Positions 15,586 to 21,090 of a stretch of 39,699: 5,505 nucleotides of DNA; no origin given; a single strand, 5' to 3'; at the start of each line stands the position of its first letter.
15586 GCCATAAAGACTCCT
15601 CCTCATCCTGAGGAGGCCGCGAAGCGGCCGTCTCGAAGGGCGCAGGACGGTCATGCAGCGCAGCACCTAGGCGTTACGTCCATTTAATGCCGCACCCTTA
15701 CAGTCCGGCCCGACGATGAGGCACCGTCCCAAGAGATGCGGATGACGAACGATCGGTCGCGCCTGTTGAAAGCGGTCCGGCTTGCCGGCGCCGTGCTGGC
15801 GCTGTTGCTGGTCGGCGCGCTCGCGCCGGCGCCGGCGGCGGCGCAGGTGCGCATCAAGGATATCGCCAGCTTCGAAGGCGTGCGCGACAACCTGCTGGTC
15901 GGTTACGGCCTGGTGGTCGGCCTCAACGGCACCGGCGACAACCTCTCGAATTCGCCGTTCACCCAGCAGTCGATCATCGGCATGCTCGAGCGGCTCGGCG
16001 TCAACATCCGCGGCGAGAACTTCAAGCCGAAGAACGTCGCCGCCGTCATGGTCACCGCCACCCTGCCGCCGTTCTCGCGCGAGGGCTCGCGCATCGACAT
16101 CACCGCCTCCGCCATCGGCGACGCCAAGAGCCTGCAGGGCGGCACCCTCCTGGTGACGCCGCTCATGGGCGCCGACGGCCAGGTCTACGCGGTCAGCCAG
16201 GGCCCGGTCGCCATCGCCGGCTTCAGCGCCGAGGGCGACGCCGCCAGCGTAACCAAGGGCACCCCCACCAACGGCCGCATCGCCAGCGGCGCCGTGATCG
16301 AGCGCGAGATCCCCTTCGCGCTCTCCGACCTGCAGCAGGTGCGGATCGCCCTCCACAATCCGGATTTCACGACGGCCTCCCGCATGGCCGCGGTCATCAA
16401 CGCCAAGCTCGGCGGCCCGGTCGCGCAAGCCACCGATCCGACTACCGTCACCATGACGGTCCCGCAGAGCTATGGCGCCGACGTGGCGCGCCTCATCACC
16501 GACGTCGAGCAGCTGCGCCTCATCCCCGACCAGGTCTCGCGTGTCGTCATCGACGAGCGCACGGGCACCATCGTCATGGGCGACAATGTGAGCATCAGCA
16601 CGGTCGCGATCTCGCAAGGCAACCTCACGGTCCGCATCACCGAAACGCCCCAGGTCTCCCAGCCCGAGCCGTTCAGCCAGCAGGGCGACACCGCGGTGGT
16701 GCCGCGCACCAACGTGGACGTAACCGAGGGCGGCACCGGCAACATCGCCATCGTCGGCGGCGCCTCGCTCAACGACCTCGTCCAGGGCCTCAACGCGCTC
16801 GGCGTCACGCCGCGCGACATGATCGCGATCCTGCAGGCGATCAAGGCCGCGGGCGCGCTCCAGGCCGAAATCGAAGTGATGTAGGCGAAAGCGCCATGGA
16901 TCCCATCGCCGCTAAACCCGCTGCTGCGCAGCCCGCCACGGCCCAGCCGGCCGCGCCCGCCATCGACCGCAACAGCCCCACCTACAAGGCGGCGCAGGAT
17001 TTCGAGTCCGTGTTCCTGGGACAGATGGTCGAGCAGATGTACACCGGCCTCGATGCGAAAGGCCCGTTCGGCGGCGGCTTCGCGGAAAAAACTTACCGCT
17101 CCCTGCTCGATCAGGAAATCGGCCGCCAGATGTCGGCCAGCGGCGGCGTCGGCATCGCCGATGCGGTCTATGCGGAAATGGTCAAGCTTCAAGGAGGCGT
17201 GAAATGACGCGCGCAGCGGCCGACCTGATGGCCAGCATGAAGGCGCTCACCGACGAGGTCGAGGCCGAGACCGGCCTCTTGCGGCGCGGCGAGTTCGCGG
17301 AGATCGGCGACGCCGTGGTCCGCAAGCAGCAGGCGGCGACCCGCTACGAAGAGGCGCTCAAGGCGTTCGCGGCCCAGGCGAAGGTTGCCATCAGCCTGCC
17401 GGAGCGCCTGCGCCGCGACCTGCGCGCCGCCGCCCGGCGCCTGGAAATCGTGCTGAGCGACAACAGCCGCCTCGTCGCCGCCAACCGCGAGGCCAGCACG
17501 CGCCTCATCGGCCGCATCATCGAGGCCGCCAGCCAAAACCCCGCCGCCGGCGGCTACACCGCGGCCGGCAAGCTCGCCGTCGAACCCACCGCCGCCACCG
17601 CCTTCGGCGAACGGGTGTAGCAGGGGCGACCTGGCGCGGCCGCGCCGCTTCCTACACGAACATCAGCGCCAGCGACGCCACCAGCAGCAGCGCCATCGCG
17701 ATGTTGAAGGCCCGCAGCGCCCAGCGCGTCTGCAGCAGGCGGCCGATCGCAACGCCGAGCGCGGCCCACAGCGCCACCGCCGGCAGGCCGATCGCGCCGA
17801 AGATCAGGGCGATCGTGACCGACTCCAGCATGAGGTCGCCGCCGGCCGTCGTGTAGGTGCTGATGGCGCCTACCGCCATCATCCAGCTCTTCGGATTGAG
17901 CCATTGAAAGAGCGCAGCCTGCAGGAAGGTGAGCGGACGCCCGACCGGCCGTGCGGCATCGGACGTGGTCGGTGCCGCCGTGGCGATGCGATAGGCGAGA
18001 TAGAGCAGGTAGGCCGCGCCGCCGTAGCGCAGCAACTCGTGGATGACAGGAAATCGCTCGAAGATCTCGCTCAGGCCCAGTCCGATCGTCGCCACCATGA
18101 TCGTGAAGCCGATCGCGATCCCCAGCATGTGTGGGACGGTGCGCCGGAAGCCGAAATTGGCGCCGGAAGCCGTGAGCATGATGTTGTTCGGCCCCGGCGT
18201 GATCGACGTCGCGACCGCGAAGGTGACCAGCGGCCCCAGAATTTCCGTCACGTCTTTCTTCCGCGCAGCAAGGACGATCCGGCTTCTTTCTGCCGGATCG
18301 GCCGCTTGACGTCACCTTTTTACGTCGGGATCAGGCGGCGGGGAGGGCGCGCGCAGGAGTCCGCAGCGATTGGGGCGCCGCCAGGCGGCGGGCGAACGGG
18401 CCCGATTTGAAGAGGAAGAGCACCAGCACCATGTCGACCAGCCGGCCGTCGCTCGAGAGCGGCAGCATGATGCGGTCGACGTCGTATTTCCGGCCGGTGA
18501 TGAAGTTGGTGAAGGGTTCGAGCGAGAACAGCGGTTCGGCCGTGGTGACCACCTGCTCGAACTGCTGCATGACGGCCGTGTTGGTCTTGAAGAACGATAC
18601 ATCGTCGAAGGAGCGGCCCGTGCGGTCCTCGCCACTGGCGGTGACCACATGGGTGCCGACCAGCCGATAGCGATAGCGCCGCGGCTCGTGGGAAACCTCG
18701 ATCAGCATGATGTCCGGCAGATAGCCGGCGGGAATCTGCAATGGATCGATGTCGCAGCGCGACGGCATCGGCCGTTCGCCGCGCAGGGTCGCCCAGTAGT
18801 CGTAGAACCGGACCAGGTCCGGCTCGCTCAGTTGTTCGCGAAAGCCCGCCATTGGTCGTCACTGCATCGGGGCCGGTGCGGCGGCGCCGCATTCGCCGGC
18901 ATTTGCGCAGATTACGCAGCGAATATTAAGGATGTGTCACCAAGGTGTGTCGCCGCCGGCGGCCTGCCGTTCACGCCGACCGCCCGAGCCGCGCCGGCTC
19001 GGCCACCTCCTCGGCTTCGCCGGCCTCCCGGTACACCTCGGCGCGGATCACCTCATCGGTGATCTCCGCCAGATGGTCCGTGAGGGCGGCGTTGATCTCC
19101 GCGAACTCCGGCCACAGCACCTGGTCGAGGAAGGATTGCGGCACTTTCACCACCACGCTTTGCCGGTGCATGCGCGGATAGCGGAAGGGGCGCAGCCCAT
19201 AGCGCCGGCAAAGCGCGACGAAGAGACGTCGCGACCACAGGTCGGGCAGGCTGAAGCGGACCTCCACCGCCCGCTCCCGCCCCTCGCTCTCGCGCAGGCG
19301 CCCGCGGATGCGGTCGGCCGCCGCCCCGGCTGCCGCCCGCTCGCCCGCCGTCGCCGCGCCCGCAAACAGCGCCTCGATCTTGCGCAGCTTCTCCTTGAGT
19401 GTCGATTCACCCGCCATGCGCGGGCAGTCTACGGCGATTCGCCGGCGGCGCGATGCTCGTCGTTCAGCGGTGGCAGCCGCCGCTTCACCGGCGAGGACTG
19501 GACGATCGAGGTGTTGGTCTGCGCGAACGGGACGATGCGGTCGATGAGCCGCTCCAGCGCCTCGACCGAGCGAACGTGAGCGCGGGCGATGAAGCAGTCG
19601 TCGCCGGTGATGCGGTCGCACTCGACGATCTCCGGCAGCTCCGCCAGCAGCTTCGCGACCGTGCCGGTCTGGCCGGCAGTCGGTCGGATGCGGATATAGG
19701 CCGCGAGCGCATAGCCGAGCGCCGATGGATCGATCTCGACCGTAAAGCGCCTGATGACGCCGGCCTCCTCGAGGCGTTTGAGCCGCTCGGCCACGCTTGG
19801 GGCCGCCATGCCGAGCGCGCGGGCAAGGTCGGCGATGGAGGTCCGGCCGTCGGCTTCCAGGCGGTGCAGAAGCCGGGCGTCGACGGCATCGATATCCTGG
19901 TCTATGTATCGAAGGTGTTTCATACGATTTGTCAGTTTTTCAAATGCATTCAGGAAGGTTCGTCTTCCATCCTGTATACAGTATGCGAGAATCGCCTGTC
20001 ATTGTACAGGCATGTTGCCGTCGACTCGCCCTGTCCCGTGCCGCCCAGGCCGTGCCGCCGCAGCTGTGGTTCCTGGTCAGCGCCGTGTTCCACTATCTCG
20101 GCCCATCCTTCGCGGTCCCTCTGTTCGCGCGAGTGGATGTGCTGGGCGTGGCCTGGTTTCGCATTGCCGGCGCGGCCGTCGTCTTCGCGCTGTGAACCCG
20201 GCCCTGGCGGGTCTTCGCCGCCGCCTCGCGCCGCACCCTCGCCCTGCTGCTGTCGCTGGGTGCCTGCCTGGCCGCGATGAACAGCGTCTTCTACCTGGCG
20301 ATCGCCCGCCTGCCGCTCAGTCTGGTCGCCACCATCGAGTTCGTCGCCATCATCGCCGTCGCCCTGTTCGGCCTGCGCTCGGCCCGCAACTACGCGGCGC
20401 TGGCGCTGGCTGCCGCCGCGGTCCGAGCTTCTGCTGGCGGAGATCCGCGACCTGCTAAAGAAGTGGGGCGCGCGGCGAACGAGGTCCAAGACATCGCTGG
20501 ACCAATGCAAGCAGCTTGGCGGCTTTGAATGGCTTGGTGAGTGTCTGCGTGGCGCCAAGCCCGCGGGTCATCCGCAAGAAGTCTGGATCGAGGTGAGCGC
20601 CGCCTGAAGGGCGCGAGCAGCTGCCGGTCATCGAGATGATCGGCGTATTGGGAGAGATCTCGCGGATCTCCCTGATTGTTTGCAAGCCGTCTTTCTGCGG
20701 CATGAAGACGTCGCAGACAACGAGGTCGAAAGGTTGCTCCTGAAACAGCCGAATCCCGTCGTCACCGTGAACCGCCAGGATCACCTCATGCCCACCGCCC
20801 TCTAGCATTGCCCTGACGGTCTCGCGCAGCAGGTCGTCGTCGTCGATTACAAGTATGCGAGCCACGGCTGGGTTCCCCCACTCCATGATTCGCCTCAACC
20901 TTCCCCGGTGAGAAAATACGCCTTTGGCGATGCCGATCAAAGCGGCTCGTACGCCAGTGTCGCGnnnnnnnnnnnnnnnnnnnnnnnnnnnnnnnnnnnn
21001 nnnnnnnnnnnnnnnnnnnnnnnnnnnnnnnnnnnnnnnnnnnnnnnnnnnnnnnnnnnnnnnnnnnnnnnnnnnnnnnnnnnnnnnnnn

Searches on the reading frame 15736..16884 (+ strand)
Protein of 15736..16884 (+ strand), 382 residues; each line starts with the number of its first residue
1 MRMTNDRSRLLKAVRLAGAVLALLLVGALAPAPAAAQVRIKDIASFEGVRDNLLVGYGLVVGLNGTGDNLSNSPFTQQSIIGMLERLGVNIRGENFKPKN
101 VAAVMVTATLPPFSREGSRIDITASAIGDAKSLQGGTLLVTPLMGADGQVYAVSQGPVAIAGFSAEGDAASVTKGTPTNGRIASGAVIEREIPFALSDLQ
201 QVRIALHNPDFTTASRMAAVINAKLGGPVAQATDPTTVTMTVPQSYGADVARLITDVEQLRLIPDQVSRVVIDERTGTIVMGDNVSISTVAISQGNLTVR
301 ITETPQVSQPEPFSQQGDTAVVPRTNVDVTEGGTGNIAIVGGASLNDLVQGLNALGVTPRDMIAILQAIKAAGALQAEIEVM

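Call 6: search_protein_families(library=pfam, proteins=[window:15736-16881:+], max_evalue=1)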
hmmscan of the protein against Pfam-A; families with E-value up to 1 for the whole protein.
window:15736-16881:+ (382 aa): 4 families
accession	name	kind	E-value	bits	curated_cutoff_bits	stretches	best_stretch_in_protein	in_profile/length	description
PF02119.21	FlgI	-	1.5e-142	475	25.3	1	39-381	1-343/343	Flagellar P-ring protein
PF18788.6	DarA_N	-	0.00022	21.5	27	1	184-217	44-75/122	Defence against restriction A N-terminal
PF20552.4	HTH_62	-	0.069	13.6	27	0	341-361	34-54/72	Recombinase-like helix-turn-helix domain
PF07196.18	Flagellin_IN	-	0.17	12.5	22.7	1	332-354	8-32/55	Flagellin hook IN motif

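Call 14: find_encoding_contigs(protein=window:15736-16884:+, flank=10000, max_places=2)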
Protein window:15736-16884:+ (382 aa): no gene with exactly this product is on record in the collection.

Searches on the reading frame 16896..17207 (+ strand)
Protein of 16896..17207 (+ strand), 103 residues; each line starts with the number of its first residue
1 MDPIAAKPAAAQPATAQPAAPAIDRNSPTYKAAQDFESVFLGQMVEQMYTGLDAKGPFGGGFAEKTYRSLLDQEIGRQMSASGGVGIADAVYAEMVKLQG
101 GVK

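Call 18: search_protein_families(library=pfam, proteins=[window:16896-17207:+], max_evalue=0.001)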
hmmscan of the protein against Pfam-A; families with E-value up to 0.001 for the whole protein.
window:16896-17207:+ (103 aa): 1 family
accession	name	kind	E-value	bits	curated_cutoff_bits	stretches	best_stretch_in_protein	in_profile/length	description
PF10135.14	Rod-binding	-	2.2e-14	54.2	25.1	1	47-93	2-50/51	Rod binding protein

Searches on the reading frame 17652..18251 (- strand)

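Call 19: search_protein_families(library=pfam, proteins=[window:17652-18251:-], max_evalue=0.01)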
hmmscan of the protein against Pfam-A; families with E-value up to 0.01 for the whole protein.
window:17652-18251:- (199 aa): 2 families
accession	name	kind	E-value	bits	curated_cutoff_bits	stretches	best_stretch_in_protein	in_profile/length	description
PF01810.24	LysE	-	1.5e-18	67.4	25.6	1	14-192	2-184/193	LysE type translocator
PF18910.5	DUF5665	-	0.0062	17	27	1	43-73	18-47/56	Domain of unknown function (DUF5665)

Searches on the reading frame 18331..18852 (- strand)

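Call 19: search_protein_families(library=pfam, proteins=[window:18331-18852:-], max_evalue=0.01)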
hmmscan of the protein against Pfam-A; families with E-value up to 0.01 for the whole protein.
window:18331-18852:- (173 aa): 1 family
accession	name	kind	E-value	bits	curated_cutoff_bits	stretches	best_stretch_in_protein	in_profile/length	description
PF07310.19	PAS_5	-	2.1e-12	47.5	22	1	13-135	6-125/137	PAS domain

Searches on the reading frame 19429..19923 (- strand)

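Call 19: search_protein_families(library=pfam, proteins=[window:19429-19923:-], max_evalue=0.01)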
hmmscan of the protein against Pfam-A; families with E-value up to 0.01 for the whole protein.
window:19429-19923:- (164 aa): 17 families
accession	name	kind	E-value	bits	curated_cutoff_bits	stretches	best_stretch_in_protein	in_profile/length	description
PF01037.27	AsnC_trans_reg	-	2.3e-16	59.9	25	1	77-143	1-72/73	Lrp/AsnC ligand binding domain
PF13404.12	HTH_AsnC-type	-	1.8e-13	50.5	27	1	11-52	1-42/42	AsnC-type helix-turn-helix domain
PF13412.12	HTH_24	-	7.8e-13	48.2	21.9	1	12-58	2-48/48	Winged helix-turn-helix DNA-binding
PF12802.13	MarR_2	-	1.3e-07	32.1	27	1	10-59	2-52/61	MarR family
PF01047.28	MarR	-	1.3e-07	31.8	24.6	1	16-60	6-50/59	MarR family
PF25212.1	HVO_A0114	-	1.7e-06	28.2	27.6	1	16-59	25-68/84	HVO_A0114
PF12840.13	HTH_20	-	5e-06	26.8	27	1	16-58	7-49/51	Helix-turn-helix domain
PF09339.16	HTH_IclR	-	1.5e-05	25.1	22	1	18-59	8-50/52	IclR helix-turn-helix domain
PF13545.12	HTH_Crp_2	-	3.3e-05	24.2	27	1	16-64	4-61/70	Crp-like helix-turn-helix domain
PF01022.26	HTH_5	-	7.3e-05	23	22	1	24-58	13-46/47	Bacterial regulatory protein, arsR family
PF01726.22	LexA_DNA_bind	-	0.00014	22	23.7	1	29-59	27-58/65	LexA DNA binding domain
PF22451.2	NirdL-like_HTH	-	0.00026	20.9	27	1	31-58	20-47/47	Siroheme decarboxylase NirDL-like HTH domain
PF01325.25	Fe_dep_repress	-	0.00093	19.8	26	1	28-56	23-51/60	Iron dependent repressor, N-terminal DNA binding domain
PF01638.23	HxlR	-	0.0019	18.4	20.8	1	19-75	11-67/91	HxlR-like helix-turn-helix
PF13463.12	HTH_27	-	0.0021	18.7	22.2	1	13-59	3-50/68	Winged helix DNA-binding domain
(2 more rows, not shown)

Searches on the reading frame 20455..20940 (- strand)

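Call 19: search_protein_families(library=pfam, proteins=[window:20455-20940:-], max_evalue=0.01)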
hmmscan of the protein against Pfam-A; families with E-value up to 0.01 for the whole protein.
window:20455-20940:- (161 aa): 2 families
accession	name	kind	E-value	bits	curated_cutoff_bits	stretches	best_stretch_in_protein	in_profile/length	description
PF00072.30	Response_reg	-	3.5e-22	79.1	30.2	1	29-147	1-110/111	Response regulator receiver domain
PF06490.17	FleQ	-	0.0019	18.9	22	1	28-150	1-106/108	Flagellar regulatory protein FleQ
